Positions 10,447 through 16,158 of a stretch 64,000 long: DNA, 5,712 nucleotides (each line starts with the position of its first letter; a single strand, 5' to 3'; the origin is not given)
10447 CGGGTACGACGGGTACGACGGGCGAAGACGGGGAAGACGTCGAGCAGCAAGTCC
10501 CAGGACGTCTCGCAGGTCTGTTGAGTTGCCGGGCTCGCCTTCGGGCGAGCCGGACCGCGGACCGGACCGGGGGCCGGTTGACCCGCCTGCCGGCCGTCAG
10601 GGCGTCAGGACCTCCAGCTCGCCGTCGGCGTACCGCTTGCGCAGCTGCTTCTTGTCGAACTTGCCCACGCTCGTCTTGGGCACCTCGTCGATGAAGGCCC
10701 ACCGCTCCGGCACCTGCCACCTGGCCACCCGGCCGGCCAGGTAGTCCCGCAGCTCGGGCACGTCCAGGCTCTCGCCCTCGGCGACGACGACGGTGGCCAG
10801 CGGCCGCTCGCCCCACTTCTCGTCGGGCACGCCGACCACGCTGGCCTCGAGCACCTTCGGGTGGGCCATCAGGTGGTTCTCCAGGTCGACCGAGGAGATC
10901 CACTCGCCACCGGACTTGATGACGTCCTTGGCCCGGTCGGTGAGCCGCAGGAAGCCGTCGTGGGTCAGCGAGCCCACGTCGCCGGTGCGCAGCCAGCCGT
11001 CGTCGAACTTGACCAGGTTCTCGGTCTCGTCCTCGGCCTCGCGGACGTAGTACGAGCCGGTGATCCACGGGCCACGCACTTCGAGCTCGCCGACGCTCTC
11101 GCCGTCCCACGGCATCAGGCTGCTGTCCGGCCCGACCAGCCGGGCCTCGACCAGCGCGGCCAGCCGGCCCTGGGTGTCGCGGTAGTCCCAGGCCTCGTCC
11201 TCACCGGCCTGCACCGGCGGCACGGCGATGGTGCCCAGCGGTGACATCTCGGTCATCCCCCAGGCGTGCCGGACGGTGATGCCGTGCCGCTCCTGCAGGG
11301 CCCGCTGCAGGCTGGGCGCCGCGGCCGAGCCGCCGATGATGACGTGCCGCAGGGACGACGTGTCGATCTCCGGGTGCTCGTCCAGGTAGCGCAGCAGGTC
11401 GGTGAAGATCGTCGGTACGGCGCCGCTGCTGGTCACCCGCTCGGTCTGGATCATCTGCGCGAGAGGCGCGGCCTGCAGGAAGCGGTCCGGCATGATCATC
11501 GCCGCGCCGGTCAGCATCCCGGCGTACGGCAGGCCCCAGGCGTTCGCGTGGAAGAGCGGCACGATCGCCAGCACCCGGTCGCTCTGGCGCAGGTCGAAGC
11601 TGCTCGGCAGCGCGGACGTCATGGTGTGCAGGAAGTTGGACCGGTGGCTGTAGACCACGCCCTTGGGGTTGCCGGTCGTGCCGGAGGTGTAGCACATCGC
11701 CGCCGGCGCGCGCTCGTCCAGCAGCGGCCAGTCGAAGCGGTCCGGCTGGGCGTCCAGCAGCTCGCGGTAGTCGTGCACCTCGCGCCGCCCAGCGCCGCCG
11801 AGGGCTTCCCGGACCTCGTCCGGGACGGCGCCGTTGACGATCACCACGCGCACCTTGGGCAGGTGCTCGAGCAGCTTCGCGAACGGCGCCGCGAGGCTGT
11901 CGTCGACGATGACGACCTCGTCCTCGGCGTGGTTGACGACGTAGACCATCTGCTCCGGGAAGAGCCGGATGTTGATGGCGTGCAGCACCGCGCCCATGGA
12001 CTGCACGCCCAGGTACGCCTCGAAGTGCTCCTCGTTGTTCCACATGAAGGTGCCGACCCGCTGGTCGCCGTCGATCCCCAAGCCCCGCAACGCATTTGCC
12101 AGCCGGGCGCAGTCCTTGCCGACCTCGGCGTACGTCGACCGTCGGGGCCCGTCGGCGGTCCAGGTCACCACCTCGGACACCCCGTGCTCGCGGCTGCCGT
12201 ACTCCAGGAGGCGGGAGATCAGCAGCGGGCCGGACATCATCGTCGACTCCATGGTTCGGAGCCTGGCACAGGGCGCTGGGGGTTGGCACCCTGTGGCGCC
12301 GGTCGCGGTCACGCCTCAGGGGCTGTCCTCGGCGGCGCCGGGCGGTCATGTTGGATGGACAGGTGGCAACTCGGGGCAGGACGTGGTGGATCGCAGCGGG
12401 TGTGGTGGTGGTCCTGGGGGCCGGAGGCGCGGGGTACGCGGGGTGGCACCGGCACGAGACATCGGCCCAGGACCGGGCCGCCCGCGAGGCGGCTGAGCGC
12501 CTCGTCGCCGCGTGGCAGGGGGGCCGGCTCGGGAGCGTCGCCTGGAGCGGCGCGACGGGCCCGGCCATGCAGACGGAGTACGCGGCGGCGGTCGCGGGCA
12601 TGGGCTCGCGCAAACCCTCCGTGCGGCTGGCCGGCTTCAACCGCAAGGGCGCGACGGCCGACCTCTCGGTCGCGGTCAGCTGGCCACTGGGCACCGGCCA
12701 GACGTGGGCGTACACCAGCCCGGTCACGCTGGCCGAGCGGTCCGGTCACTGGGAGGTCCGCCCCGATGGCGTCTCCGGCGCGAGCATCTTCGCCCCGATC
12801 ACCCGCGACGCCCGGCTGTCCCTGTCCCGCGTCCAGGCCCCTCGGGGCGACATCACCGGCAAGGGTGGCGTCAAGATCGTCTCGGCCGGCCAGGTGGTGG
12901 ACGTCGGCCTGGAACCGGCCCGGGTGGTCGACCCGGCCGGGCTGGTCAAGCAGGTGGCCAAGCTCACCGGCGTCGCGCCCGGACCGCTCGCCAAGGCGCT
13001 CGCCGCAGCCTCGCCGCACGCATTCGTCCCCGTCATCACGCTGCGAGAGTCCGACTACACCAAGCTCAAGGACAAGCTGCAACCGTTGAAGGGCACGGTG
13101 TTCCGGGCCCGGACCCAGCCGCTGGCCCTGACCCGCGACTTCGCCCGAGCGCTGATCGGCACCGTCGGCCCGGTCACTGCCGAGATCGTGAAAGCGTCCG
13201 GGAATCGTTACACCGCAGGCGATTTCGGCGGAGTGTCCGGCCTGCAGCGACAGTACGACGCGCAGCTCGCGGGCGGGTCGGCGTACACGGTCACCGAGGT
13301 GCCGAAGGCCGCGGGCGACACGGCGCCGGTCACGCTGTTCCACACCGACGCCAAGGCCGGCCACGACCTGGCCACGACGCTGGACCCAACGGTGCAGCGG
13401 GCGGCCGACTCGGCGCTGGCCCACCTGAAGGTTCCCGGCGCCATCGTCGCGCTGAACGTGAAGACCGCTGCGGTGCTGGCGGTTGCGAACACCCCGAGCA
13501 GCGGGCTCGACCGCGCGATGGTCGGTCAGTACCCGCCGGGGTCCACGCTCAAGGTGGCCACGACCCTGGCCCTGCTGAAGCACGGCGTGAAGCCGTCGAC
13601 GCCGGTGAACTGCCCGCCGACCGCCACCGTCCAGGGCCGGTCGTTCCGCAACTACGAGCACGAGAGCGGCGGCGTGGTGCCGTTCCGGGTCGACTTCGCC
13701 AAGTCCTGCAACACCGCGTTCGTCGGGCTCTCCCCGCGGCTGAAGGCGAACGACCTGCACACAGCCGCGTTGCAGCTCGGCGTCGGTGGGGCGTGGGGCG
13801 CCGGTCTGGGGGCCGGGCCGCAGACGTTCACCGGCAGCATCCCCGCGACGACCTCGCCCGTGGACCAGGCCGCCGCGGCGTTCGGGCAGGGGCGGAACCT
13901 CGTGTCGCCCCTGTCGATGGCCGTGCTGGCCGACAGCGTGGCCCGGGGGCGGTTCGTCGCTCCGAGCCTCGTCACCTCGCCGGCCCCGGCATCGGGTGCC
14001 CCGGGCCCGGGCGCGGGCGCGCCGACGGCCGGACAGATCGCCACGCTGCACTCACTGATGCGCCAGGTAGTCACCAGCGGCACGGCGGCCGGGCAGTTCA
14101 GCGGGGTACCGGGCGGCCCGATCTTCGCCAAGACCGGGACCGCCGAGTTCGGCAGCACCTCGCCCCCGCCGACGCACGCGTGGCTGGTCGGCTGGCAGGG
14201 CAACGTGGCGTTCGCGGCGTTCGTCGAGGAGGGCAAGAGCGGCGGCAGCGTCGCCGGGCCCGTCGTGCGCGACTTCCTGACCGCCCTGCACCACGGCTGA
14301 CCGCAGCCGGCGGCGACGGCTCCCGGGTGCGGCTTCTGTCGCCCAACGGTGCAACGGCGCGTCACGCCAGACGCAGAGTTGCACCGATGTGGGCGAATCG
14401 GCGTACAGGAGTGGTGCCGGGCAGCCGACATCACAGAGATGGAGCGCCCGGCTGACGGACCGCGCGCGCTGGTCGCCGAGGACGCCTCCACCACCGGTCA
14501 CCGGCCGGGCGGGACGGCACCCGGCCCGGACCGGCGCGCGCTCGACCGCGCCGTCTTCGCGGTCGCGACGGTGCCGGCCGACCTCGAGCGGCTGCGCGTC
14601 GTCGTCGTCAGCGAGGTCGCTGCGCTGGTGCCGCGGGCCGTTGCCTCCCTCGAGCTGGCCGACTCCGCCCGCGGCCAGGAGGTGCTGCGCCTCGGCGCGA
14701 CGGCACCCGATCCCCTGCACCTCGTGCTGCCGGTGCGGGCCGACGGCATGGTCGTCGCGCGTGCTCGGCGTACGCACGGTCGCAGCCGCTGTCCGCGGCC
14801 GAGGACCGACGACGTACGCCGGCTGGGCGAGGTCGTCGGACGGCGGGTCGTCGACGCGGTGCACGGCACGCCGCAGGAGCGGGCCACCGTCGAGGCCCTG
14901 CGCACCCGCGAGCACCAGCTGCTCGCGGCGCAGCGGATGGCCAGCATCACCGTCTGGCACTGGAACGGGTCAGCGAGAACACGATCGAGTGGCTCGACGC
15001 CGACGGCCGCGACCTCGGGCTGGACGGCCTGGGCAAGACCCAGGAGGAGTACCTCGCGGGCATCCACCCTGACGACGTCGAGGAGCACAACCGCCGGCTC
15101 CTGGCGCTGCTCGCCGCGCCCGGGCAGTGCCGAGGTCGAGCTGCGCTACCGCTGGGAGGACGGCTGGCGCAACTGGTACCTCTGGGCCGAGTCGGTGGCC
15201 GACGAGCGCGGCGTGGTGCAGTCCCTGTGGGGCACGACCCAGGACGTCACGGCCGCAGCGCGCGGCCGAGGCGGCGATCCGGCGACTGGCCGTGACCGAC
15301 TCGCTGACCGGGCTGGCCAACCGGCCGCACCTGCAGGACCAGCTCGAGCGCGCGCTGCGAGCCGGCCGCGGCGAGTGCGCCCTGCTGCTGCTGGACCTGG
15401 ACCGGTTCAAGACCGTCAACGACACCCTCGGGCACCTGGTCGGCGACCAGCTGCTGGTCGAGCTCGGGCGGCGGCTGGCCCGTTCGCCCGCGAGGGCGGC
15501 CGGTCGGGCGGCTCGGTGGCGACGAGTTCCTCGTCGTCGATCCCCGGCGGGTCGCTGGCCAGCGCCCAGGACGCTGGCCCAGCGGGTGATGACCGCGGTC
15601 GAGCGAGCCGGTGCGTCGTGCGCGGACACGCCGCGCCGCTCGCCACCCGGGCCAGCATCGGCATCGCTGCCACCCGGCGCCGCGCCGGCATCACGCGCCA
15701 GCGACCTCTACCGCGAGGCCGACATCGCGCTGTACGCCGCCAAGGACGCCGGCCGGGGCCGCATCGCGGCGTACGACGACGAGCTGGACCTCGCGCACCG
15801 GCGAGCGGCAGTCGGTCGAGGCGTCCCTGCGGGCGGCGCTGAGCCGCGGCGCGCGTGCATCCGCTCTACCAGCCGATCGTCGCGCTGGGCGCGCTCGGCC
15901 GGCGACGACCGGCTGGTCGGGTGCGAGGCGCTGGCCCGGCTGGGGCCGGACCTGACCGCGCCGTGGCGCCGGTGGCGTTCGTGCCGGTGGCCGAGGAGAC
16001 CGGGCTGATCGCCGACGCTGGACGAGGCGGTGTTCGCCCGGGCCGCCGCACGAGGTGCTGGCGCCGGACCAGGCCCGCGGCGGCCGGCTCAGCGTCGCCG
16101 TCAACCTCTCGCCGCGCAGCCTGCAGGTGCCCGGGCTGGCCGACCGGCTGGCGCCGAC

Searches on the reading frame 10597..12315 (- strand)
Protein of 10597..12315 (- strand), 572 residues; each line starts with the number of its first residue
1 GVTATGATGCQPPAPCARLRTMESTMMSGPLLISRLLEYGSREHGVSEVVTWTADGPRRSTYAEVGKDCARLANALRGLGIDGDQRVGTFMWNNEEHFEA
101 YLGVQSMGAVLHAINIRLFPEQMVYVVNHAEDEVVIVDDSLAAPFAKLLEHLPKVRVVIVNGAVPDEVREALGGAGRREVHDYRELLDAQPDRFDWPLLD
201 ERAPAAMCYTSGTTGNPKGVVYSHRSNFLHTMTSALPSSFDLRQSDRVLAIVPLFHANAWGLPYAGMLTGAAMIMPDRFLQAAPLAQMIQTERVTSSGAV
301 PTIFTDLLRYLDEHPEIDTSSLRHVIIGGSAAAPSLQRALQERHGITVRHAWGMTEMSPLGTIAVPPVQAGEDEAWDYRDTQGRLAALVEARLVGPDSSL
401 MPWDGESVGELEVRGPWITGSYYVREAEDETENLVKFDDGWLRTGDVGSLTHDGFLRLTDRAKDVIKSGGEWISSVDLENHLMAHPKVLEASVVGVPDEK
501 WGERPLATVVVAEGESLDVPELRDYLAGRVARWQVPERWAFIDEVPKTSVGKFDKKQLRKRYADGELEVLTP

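Call 57: search_protein_families(library=pfam, proteins=[window:10597-12315:-], max_evalue=0.00001)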
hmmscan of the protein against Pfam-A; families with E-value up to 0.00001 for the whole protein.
window:10597-12315:- (572 aa): 2 families
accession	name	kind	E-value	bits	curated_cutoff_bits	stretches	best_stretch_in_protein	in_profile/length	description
PF00501.34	AMP-binding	-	1.9e-77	261.1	29.9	1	48-423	12-384/384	AMP-binding enzyme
PF13193.12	AMP-binding_C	-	2.5e-17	64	24.5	1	478-552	2-76/76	AMP-binding enzyme C-terminal domain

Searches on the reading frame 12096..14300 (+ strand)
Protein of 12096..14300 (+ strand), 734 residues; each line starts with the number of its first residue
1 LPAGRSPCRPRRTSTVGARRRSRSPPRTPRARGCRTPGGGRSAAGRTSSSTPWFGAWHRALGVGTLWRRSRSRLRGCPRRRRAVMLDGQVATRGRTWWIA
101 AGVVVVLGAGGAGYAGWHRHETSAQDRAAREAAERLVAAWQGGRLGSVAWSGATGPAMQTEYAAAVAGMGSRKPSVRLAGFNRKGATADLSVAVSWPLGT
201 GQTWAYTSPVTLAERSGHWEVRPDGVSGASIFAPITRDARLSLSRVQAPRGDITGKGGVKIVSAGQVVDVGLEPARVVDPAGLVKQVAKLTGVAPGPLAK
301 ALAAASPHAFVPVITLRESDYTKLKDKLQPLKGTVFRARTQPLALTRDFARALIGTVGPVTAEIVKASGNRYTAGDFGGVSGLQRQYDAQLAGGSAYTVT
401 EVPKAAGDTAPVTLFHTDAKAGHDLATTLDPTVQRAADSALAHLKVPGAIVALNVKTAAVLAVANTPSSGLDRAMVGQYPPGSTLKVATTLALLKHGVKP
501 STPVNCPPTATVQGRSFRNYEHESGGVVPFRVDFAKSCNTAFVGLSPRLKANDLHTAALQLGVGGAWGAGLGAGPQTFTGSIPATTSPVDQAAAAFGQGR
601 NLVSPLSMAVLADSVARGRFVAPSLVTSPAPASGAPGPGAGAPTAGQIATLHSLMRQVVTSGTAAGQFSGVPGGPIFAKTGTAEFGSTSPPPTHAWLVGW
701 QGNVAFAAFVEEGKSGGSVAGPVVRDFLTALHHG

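Call 57: search_protein_families(library=pfam, proteins=[window:12096-14300:+], max_evalue=0.00001)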
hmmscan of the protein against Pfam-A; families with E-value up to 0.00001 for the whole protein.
window:12096-14300:+ (734 aa): 2 families
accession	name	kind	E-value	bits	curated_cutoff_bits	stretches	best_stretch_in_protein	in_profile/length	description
PF00905.27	Transpeptidase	-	1.5e-40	139.8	22.1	1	448-728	1-298/299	Penicillin binding protein transpeptidase domain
PF03717.20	PBP_dimer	-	2.1e-15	58.1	24.4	1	246-403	2-170/180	Penicillin-binding Protein dimerisation domain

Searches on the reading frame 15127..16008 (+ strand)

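Call 12: search_protein_families(library=pfam, proteins=[window:15127-16008:+])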
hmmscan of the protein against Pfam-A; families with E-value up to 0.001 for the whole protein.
window:15127-16008:+ (293 aa): 1 family
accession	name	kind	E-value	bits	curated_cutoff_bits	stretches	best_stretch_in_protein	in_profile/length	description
PF00990.26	GGDEF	-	5.9e-24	85.1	23.8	1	55-132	1-80/161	Diguanylate cyclase, GGDEF domain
